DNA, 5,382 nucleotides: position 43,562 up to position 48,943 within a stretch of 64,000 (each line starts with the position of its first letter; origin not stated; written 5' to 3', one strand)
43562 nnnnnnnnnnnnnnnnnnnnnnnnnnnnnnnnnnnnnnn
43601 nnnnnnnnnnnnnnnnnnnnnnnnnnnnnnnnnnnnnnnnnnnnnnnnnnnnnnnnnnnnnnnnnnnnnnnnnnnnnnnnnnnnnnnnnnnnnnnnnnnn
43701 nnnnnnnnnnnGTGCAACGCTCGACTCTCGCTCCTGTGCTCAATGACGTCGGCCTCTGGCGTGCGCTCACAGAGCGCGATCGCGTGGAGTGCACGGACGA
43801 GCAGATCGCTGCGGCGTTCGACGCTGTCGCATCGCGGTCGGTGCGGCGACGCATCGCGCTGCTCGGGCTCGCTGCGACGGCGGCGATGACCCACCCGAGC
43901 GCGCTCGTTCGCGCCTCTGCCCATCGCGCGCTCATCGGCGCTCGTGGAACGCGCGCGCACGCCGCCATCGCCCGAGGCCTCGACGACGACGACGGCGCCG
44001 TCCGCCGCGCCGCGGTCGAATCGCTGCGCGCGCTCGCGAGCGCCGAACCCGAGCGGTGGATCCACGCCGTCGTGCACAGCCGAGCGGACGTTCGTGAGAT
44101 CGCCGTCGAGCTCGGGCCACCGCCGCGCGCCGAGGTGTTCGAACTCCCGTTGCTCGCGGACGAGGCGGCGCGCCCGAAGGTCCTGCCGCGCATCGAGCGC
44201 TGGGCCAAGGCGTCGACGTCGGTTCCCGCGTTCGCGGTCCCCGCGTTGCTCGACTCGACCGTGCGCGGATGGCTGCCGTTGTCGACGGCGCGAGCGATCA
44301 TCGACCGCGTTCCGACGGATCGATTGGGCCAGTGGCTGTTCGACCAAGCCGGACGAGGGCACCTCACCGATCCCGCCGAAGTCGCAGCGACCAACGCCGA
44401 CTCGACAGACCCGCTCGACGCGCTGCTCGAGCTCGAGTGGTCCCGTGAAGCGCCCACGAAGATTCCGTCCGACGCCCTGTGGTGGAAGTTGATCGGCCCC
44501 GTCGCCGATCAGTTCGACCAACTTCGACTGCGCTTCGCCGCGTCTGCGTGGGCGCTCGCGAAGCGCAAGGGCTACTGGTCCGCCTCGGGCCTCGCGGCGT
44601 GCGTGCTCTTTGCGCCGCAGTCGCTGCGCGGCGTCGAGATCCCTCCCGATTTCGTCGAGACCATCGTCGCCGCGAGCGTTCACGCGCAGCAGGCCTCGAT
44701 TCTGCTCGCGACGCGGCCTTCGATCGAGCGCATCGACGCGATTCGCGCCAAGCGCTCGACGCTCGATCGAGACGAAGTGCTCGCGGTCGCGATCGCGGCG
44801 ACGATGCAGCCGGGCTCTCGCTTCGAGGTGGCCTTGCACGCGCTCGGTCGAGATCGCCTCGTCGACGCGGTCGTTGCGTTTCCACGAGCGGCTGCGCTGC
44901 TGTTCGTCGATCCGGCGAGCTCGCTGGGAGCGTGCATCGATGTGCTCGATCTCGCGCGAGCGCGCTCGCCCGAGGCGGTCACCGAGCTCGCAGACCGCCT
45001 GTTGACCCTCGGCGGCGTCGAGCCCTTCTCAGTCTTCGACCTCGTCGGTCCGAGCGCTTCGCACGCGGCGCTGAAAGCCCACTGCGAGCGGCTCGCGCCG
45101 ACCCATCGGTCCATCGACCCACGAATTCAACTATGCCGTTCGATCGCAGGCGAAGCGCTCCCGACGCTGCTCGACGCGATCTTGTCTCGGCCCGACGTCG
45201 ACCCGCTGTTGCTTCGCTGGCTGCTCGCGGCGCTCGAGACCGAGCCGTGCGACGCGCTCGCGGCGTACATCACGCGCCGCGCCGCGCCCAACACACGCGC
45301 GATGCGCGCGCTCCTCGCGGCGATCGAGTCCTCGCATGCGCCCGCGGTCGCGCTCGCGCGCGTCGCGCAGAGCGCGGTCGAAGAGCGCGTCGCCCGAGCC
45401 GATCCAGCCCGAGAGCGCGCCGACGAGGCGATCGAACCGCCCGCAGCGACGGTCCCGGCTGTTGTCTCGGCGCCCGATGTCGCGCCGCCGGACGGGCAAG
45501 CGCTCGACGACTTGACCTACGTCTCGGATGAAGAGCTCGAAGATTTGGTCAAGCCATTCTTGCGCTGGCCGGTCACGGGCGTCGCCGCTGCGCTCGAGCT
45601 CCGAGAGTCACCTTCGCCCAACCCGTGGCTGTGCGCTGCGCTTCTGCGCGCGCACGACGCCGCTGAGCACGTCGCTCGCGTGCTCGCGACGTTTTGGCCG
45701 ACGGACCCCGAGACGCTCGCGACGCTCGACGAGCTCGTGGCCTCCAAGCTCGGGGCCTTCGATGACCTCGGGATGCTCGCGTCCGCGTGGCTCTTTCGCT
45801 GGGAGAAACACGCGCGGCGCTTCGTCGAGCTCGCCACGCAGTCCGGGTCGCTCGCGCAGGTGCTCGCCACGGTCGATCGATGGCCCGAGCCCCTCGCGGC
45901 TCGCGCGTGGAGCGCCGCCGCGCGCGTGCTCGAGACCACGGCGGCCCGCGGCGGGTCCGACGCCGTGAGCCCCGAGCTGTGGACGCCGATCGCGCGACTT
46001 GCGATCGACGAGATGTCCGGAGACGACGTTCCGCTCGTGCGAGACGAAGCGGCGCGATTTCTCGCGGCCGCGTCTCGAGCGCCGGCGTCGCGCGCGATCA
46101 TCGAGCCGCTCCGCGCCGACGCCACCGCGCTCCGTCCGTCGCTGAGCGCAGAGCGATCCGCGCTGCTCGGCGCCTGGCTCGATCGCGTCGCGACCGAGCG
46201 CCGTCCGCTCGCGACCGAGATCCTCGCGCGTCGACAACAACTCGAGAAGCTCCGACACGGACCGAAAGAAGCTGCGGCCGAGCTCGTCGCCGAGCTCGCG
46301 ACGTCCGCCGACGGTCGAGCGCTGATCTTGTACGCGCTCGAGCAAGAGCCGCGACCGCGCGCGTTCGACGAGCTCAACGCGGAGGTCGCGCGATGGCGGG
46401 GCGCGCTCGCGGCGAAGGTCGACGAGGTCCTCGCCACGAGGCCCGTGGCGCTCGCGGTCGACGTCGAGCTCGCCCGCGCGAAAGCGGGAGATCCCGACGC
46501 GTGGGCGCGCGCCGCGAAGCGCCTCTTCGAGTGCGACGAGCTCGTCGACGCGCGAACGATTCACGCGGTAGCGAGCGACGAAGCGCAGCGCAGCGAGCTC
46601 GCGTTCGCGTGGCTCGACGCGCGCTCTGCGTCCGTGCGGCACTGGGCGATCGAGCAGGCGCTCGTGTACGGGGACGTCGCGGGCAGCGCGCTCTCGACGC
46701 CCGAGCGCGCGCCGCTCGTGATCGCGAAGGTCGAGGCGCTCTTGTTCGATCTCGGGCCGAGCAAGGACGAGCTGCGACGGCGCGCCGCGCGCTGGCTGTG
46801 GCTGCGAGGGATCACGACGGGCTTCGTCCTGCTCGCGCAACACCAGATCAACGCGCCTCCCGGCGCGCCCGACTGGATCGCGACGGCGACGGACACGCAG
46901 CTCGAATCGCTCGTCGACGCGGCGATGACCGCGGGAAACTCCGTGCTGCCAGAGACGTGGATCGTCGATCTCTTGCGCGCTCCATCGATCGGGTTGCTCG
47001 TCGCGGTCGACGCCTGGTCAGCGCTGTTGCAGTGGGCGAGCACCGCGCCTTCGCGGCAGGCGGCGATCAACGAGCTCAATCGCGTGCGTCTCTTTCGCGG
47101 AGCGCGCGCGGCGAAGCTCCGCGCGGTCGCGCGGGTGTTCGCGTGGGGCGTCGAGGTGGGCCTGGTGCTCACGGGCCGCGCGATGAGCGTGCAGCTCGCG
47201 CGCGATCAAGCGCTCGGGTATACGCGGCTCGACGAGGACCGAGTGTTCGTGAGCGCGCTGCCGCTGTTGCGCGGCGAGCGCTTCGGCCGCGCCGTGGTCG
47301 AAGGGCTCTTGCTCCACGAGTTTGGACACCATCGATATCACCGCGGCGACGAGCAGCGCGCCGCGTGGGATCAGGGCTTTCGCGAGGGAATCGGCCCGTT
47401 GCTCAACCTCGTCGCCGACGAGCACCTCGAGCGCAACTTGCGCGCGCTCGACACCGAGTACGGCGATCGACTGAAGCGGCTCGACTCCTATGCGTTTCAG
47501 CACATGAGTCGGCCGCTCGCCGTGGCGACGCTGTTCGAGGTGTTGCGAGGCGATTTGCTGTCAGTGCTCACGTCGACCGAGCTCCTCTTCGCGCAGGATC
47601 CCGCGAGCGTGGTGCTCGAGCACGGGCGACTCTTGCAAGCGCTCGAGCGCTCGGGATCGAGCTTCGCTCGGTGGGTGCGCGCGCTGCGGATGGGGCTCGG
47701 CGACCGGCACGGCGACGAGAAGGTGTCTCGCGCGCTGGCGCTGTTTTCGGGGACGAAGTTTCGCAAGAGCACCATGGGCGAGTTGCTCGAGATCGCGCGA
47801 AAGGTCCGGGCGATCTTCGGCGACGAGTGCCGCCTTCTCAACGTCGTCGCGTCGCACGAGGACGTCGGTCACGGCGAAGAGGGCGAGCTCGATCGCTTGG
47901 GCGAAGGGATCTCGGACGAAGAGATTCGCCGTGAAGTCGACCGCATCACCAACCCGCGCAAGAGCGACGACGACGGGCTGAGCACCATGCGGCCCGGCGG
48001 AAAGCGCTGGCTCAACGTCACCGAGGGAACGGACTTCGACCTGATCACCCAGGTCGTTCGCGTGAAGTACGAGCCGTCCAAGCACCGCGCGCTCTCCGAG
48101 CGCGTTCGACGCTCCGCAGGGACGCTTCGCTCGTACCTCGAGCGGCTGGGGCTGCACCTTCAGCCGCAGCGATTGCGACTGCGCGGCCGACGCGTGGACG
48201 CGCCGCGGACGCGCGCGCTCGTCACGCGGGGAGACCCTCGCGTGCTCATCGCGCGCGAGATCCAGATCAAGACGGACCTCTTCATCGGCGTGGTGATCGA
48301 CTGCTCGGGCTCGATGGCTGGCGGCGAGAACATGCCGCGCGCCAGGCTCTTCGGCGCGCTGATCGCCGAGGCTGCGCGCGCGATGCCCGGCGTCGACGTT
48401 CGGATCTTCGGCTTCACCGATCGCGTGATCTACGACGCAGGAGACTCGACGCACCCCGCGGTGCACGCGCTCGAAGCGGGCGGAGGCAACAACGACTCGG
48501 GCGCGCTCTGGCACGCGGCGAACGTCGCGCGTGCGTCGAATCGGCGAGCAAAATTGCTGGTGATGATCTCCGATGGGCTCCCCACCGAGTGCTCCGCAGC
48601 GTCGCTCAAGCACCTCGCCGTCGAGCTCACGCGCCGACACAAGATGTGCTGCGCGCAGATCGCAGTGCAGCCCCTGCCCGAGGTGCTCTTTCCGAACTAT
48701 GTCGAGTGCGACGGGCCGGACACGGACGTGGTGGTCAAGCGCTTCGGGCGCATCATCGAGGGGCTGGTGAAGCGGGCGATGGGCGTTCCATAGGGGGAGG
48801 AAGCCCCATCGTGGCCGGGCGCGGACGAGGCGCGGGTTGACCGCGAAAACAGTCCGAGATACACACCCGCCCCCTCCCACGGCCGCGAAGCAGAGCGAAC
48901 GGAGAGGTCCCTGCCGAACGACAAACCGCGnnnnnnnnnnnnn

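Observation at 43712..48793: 1693-aa HEAT-repeat / HExxH / vWA giant protein with no partner ATPase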

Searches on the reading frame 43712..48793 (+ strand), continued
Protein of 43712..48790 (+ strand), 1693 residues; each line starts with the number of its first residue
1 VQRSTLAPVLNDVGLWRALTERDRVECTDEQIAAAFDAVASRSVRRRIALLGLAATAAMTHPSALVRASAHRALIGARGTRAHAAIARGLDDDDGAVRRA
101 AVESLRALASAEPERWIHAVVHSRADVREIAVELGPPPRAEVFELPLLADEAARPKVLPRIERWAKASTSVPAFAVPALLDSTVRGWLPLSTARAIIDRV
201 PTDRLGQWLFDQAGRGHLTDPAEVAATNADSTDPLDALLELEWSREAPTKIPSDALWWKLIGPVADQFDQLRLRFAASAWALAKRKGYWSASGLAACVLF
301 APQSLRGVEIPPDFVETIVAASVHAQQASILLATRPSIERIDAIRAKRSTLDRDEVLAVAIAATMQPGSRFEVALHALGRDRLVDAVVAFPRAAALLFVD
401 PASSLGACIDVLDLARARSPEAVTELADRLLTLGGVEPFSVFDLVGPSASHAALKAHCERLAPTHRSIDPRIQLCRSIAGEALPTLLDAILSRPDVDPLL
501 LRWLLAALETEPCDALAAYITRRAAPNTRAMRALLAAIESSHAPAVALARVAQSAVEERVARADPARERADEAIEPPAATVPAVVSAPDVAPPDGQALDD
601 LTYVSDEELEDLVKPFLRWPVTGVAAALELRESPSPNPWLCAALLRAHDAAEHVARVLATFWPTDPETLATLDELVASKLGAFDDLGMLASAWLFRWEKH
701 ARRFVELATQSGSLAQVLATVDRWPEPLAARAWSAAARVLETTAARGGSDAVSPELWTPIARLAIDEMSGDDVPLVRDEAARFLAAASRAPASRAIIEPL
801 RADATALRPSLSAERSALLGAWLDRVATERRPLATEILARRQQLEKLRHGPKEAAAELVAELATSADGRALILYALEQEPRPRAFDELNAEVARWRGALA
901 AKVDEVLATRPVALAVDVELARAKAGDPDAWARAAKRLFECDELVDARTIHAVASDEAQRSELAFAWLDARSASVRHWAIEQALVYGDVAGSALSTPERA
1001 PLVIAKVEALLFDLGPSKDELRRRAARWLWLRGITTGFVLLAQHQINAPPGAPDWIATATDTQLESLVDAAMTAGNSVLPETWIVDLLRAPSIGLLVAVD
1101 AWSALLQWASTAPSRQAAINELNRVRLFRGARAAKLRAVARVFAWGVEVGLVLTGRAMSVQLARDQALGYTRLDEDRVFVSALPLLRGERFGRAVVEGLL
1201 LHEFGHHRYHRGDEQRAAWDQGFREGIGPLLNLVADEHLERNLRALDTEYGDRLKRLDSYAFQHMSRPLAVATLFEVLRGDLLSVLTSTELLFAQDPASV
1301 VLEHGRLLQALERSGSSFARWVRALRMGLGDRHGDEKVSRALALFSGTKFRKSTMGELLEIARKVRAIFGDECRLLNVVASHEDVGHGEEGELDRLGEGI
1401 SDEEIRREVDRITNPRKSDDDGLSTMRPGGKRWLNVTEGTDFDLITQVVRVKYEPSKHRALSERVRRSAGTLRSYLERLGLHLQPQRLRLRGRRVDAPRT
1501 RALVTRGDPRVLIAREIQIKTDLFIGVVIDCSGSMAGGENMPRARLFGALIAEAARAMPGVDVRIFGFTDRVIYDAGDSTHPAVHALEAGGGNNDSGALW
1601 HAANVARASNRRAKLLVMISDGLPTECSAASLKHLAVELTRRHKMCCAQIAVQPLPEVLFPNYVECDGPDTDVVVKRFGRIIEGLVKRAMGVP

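Call 83: search_solved_structures(query=A3, max_evalue=1)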
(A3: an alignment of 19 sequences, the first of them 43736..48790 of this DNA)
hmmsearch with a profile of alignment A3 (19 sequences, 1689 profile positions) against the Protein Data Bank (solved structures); distinct sequences matched with E-value up to 1: 30.
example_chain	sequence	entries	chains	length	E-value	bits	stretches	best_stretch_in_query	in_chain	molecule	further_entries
9sah_A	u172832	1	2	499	2.3e-27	99.1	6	42-134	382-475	E4-NB2 synthetic fusion protein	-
6ft5_A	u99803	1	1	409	2.5e-19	72.4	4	46-131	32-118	alphaRep A3_A3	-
6fsq_A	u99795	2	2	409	4.4e-19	71.6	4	46-131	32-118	alphaRep A3_bGFPD | A3_bGFPD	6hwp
4zv6_A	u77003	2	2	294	3.3e-18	68.7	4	43-98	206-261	AlphaRep-7 | alpha-Rep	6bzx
4xl5_C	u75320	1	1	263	5.4e-17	64.7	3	43-131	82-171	bGFP-A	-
6gwc_C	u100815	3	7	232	1.2e-15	60.3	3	43-133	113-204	iE5 ALPHAREP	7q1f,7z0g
8aw4_A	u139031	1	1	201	7e-11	44.4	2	43-133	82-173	ALPHAREP bB-E3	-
9rhz_A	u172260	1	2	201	1e-10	43.9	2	43-132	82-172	ALPHAREP bE5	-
3ltj_A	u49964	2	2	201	1.9e-10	43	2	46-130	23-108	AlphaRep-4 | bA3-2: binder of A3 protein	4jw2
3ltm_A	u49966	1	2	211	2e-10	43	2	46-130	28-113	Alpha-Rep4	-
7p0h_A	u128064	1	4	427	2e-10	42.9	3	43-131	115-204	Helicobacter pylori ComF fused to an artificial alphaREP crystallization helper (named B2)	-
6gx7_E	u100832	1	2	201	6.5e-10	41.2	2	47-129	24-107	iiiA5 ALPHAREP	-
4xvp_D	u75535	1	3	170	2.8e-08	35.8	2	46-119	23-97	BGFP-C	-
5dcq_A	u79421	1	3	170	3.3e-08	35.6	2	43-99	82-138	artificial repeat proteins (alphaREP3)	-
6veh_A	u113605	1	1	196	3.5e-08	35.5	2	48-129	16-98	HEAT repeat domain-containing protein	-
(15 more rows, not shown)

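Call 87: find_encoding_contigs(protein=P0334, flank=8000, max_places=8)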
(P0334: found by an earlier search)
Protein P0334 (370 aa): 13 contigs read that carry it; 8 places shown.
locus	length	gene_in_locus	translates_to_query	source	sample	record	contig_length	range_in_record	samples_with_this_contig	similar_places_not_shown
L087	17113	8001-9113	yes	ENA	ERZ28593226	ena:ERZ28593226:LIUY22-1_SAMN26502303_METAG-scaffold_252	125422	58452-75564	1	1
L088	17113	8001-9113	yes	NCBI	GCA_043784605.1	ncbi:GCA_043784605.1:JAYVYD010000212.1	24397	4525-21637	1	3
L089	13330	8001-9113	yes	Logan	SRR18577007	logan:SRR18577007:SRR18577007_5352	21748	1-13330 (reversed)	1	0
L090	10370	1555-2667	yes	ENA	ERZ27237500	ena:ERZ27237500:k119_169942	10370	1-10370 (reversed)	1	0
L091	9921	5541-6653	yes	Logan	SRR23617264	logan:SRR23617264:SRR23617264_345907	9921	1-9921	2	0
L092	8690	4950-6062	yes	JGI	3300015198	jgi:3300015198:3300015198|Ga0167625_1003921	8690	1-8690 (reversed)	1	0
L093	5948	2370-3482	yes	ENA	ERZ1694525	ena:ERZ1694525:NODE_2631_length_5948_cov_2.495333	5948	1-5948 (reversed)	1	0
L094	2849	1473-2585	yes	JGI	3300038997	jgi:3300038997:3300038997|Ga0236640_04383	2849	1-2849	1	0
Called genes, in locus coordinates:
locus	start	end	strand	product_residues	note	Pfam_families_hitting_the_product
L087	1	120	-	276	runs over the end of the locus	-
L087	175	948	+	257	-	PF00756:Esterase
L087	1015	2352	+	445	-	-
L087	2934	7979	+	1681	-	-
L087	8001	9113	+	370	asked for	PF00004:AAA, PF07726:AAA_3 (weak), PF07728:AAA_5, PF13401:AAA_22 (weak)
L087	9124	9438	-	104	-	-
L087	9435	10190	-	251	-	-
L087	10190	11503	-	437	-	PF00069:Pkinase, PF07714:PK_Tyr_Ser-Thr, PF01636:APH (faint), PF03109:ABC1, PF14531:Kinase-like (weak)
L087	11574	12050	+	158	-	-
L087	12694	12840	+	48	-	-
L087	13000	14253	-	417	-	PF00890:FAD_binding_2 (faint), PF01494:FAD_binding_3, PF04820:Trp_halogenase, PF07992:Pyr_redox_2 (faint), PF12831:FAD_oxidored, PF13450:NAD_binding_8 (weak), PF01266:DAO (weak), PF04820:Trp_halogenase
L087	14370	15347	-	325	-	PF13432:TPR_16 (weak), PF07719:TPR_2 (faint), PF08308:PEGA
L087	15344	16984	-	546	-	PF00069:Pkinase, PF07714:PK_Tyr_Ser-Thr, PF01636:APH (faint)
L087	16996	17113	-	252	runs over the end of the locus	-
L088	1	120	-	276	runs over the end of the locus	-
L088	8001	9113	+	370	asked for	PF00004:AAA, PF07726:AAA_3 (weak), PF07728:AAA_5, PF13401:AAA_22 (weak)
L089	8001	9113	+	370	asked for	PF00004:AAA, PF07726:AAA_3 (weak), PF07728:AAA_5, PF13401:AAA_22 (weak)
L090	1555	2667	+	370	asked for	PF00004:AAA, PF07726:AAA_3 (weak), PF07728:AAA_5, PF13401:AAA_22 (weak)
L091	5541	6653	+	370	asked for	PF00004:AAA, PF07726:AAA_3 (weak), PF07728:AAA_5, PF13401:AAA_22 (weak)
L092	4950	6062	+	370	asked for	PF00004:AAA, PF07726:AAA_3 (weak), PF07728:AAA_5, PF13401:AAA_22 (weak)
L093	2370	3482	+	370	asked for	PF00004:AAA, PF07726:AAA_3 (weak), PF07728:AAA_5, PF13401:AAA_22 (weak)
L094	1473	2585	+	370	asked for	PF00004:AAA, PF07726:AAA_3 (weak), PF07728:AAA_5, PF13401:AAA_22 (weak)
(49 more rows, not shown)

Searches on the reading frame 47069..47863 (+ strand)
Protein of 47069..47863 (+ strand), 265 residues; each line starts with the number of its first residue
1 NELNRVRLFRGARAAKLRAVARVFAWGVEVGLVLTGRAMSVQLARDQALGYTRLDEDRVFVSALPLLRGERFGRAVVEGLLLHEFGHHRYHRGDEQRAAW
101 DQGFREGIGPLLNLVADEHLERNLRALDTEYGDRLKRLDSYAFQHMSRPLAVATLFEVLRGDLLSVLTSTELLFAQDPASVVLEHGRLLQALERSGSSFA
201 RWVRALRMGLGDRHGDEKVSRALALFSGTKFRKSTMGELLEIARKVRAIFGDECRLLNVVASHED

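Call 67: predict_structure(alignment_id=A5)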
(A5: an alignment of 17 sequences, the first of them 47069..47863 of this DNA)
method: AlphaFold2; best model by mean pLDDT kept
length: 265 residues; sequences in the alignment: 17
mean_pLDDT: 89.8   pTM: 0.86
mean pLDDT of the five models: 89.8, 89.7, 88.9, 88.0, 86.9
residues with pLDDT >= 90: 158; 70-90: 103; 50-70: 1; < 50: 3
segments of 3 or more residues with pLDDT < 50: 263-265
pLDDT, mean of each block of 10 residues (from residue 1): 85 92 96 91 84 89 92 96 91 91 94 94 95 93 83 87 79 89 86 91 89 95 92 95 98 88 49
secondary structure, 60 per line:
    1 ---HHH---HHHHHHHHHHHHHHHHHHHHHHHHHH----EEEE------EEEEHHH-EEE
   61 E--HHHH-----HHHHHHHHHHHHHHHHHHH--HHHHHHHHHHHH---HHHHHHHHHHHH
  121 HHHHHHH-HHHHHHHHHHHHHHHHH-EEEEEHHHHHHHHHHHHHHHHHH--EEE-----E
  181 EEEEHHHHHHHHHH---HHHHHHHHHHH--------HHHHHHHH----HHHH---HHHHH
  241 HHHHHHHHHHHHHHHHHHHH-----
elements in order: H10-35 E40-43 E50-53 E58-61 H64-67 H73-91 H94-105 H109-127 H129-145 E147-151 H152-169 E172-174 E180-184 H185-194 H198-208 H217-224 H229-232 H236-260

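Call 79: fold_search(model_id=the predicted structure, library=pdb)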
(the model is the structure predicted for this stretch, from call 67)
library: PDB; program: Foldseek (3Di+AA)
matches with E <= 10: 131; with E <= 0.001: 0
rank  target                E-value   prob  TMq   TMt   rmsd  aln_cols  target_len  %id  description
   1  4qhi_C                2.8e-01  0.98  0.23  0.49   5.0        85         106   12  Crystal structure of Methanocaldococcus jannaschii selecase mutant R36W (released 2014-07-16)
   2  4jix_A                4.7e-01  0.97  0.20  0.44   2.8        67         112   13  Crystal structure of the metallopeptidase zymogen of Methanocaldococcus jannaschii jannalysin (released 2013-06-12)
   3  4qhi_A                5.4e-01  0.96  0.23  0.50   4.7        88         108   11  Crystal structure of Methanocaldococcus jannaschii selecase mutant R36W (released 2014-07-16)
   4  4qhf                  5.4e-01  0.84  0.20  0.43   5.7        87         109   11  Crystal structure of Methanocaldococcus jannaschii monomeric selecase (released 2014-07-16)
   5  4jix_B                5.6e-01  0.97  0.21  0.48   2.8        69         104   13  Crystal structure of the metallopeptidase zymogen of Methanocaldococcus jannaschii jannalysin (released 2013-06-12)
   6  4qil_A                5.6e-01  0.05  0.12  0.11  21.9       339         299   10  Crystal structure of the ROQ domain of human Roquin in complex with the Hmg19 stem-loop RNA (released 2014-07-16)
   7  4jiu                  6.2e-01  0.98  0.21  0.49   2.6        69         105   13  Crystal structure of the metallopeptidase zymogen of Pyrococcus abyssi abylysin (released 2013-06-12)
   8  4qhg                  7.5e-01  0.80  0.27  0.53   6.0       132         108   12  Crystal structure of Methanocaldococcus jannaschii dimeric selecase (released 2014-07-16)
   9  4qhj_A                7.8e-01  0.51  0.19  0.38   7.9        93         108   14  Crystal structure of Methanocaldococcus jannaschii selecase mutant I100F+H107F (released 2014-07-16)
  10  6kn5                  7.8e-01  0.07  0.16  0.18  19.4       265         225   15  Crystal structure of AFF4 C-terminal domain (released 2020-07-08)
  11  7nkz_A                1.1e+00  0.09  0.18  0.12  16.2       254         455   11  Cryo-EM structure of the cytochrome bd oxidase from M. tuberculosis at 2.5 A resolution (released 2021-09-22)
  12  6rx4_A                1.3e+00  0.04  0.13  0.08  22.6       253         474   10  THE STRUCTURE OF BD OXIDASE FROM ESCHERICHIA COLI (released 2019-11-20)
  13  8xwn_R                1.7e+00  0.03  0.13  0.12  22.8       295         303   12  Structure of CXCR2 bound to CXCL8 (Ligand-receptor focused map) (released 2025-01-15)
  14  4qhi_D                1.7e+00  0.38  0.19  0.38   6.3        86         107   14  Crystal structure of Methanocaldococcus jannaschii selecase mutant R36W (released 2014-07-16)
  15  9fka_A                2.2e+00  0.04  0.14  0.10  17.2       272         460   10  Cryo-EM structure of the reduced cytochrome bd oxidase from M. tuberculosis (released 2025-02-12)
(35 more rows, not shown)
